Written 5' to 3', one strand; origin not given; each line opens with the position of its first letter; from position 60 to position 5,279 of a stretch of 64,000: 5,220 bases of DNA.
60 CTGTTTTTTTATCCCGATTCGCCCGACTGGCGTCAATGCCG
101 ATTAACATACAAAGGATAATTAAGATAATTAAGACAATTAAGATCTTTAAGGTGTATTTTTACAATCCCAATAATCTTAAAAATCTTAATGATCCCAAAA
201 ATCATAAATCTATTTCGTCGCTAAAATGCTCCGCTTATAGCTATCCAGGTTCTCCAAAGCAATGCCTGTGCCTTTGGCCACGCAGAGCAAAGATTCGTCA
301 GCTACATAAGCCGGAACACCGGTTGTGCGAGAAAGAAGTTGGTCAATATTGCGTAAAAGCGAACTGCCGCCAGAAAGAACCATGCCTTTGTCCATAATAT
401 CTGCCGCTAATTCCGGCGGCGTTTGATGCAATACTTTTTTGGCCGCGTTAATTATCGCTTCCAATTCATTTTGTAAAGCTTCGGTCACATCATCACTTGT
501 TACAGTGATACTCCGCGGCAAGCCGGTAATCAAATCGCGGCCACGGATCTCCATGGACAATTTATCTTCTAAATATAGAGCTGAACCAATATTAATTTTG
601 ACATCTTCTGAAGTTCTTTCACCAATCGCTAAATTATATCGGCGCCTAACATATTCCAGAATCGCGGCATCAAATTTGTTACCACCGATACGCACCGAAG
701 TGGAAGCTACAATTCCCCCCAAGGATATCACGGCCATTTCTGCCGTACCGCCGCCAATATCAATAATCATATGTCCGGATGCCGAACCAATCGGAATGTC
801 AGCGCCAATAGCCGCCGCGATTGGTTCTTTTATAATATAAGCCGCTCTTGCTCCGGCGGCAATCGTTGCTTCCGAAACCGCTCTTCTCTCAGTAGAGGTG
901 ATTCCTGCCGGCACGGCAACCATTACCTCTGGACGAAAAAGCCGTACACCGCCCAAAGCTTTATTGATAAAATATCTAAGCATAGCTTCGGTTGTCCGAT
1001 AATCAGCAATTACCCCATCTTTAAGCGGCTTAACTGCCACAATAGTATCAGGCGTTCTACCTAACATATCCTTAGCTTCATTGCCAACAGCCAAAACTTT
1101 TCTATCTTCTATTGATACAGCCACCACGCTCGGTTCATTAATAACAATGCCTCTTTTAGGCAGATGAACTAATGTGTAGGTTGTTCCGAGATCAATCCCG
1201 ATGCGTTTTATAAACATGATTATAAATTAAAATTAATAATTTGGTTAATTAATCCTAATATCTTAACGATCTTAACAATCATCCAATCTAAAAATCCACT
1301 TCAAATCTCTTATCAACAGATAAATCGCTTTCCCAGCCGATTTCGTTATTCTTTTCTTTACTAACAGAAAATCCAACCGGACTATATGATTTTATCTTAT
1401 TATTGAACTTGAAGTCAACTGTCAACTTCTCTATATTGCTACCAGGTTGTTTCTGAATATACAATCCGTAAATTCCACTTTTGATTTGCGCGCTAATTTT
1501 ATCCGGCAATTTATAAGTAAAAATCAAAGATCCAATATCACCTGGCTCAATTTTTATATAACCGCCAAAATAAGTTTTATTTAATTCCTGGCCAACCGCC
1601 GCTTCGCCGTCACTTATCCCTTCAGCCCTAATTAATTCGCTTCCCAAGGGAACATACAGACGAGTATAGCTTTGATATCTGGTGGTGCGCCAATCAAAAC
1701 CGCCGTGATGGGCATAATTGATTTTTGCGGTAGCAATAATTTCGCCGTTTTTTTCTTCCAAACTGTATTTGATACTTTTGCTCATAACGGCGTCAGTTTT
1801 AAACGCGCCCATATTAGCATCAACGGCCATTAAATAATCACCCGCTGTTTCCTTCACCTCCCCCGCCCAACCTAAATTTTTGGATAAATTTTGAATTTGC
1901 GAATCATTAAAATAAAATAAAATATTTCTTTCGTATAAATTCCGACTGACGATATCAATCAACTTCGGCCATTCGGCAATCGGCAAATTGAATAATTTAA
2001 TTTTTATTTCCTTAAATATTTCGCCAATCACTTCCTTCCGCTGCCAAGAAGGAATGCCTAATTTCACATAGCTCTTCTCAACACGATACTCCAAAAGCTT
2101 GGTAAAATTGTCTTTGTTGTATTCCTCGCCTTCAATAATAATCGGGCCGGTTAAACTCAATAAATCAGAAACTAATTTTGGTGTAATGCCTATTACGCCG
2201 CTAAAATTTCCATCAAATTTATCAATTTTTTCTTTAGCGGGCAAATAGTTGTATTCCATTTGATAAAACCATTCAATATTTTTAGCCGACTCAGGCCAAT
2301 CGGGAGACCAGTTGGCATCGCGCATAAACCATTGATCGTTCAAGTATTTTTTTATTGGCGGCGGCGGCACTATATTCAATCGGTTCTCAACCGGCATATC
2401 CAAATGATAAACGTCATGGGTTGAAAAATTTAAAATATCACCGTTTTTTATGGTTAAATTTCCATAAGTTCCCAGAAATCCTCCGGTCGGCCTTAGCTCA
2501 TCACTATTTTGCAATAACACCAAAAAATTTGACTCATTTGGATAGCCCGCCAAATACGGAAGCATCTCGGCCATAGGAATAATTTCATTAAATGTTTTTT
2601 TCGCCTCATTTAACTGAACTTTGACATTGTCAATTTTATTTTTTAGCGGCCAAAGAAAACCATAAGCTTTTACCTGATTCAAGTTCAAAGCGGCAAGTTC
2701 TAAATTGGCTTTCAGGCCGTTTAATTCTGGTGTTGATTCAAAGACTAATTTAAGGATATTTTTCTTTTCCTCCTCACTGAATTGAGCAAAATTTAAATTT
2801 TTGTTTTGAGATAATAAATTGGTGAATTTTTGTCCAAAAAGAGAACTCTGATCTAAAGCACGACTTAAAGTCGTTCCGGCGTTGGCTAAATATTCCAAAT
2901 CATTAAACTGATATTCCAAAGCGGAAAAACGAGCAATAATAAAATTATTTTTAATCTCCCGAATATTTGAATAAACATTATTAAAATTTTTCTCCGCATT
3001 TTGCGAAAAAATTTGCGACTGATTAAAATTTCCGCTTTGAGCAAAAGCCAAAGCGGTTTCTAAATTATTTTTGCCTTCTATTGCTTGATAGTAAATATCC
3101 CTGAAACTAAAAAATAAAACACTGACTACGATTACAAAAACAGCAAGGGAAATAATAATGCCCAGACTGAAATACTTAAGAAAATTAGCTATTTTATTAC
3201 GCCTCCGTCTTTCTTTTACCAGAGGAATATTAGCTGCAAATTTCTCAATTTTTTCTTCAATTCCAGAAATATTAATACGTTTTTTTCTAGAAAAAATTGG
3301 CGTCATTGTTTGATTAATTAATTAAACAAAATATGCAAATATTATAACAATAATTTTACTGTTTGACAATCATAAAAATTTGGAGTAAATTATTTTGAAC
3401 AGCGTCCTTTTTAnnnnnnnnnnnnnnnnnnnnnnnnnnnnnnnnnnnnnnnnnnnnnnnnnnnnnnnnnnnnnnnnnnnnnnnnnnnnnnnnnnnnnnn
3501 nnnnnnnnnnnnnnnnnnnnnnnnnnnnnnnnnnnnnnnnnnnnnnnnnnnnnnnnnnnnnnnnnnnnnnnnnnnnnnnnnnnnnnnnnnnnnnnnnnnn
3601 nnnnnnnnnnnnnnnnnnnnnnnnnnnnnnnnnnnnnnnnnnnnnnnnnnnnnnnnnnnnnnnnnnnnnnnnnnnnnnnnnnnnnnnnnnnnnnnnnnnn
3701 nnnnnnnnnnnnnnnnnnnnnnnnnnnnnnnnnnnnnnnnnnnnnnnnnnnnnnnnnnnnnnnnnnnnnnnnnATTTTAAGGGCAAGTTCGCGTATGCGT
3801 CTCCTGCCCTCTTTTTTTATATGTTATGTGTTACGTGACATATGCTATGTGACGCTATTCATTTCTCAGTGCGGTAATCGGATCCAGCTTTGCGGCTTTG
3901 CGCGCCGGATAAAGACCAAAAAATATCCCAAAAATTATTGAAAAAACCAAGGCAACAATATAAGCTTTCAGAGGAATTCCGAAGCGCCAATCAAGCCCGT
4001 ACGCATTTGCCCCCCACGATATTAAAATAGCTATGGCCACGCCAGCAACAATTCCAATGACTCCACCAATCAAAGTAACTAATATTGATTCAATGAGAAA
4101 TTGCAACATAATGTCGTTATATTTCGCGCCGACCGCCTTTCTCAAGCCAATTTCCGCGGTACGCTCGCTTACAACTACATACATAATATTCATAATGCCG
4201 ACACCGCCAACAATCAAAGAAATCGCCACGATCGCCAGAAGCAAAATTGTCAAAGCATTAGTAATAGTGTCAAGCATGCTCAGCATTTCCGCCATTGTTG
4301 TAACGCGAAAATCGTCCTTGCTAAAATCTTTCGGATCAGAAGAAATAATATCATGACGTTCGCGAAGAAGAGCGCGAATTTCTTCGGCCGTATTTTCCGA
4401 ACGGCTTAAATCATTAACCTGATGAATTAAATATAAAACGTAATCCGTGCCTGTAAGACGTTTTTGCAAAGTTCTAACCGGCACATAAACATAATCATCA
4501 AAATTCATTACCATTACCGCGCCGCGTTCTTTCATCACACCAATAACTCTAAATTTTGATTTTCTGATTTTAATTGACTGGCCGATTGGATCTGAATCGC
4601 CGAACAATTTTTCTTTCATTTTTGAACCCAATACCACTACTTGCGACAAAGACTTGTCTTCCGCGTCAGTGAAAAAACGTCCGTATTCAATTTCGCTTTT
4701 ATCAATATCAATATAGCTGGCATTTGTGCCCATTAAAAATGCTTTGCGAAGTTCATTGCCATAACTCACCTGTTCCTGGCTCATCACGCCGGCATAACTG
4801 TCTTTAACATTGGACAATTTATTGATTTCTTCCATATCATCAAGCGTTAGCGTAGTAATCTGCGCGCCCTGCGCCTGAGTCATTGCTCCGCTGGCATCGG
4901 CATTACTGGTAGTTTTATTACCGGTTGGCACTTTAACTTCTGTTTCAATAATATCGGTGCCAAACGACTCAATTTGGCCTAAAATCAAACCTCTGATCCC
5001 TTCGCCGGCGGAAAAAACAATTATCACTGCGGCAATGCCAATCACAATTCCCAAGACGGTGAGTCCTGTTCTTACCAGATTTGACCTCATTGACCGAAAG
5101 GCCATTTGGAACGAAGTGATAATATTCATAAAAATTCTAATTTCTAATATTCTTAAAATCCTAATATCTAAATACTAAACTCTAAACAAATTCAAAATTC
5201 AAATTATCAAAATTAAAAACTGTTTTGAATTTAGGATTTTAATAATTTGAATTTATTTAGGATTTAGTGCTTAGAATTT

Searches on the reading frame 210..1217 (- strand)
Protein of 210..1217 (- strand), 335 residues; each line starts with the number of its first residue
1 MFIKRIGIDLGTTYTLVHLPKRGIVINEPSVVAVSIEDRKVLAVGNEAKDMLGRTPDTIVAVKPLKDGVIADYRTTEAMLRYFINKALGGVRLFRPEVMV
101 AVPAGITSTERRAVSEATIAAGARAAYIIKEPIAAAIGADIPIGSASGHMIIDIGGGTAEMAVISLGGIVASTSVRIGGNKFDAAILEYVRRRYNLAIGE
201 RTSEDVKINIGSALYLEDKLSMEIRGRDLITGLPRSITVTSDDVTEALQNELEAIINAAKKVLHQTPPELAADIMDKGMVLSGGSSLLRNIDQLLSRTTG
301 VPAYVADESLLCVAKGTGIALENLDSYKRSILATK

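Call 77: search_protein_families(library=pfam, proteins=[window:210-1217:-], max_evalue=0.00001)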
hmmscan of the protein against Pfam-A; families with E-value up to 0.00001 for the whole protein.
window:210-1217:- (335 aa): 4 families
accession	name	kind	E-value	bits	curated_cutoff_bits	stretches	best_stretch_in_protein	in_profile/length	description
PF06723.19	MreB_Mbl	-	1.1e-135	452.2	27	1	4-328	2-326/327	MreB/Mbl protein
PF00012.26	HSP70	-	1.9e-13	50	20.6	1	97-300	135-351/599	Hsp70 protein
PF14450.12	FtsA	-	1.1e-08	36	31.8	1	151-306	2-110/127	Cell division protein FtsA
PF00022.25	Actin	-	6e-07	28.8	27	0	29-193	31-190/410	Actin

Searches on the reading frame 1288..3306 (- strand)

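Call 77: search_protein_families(library=pfam, proteins=[window:1288-3306:-], max_evalue=0.00001)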
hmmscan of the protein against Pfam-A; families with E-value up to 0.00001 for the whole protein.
window:1288-3306:- (672 aa): 1 family
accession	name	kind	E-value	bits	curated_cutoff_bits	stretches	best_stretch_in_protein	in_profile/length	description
PF13196.11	DUF4012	-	4.4e-22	79.6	28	1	259-408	4-142/144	Protein of unknown function (DUF4012)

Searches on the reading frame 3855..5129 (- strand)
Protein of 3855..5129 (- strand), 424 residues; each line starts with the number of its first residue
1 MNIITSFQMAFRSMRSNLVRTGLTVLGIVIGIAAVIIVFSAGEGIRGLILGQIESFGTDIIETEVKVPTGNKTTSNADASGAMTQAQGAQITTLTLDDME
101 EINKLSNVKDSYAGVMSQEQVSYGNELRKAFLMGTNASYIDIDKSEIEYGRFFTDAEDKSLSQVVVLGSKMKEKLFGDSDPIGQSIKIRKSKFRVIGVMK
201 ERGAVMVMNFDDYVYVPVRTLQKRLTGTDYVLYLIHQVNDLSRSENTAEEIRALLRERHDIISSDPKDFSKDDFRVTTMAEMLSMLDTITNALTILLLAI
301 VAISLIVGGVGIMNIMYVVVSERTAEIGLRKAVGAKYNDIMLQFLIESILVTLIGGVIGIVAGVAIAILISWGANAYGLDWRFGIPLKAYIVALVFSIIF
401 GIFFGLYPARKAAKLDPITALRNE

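Call 77: search_protein_families(library=pfam, proteins=[window:3855-5129:-], max_evalue=0.00001)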
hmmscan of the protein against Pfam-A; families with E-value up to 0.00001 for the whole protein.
window:3855-5129:- (424 aa): 2 families
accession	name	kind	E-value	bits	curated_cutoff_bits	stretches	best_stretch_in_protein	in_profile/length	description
PF12704.14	MacB_PCD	-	4.8e-42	145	27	1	21-254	1-207/207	MacB-like periplasmic core domain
PF02687.27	FtsX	-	2e-20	73.4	25.5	1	299-417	2-120/120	FtsX-like permease C-terminal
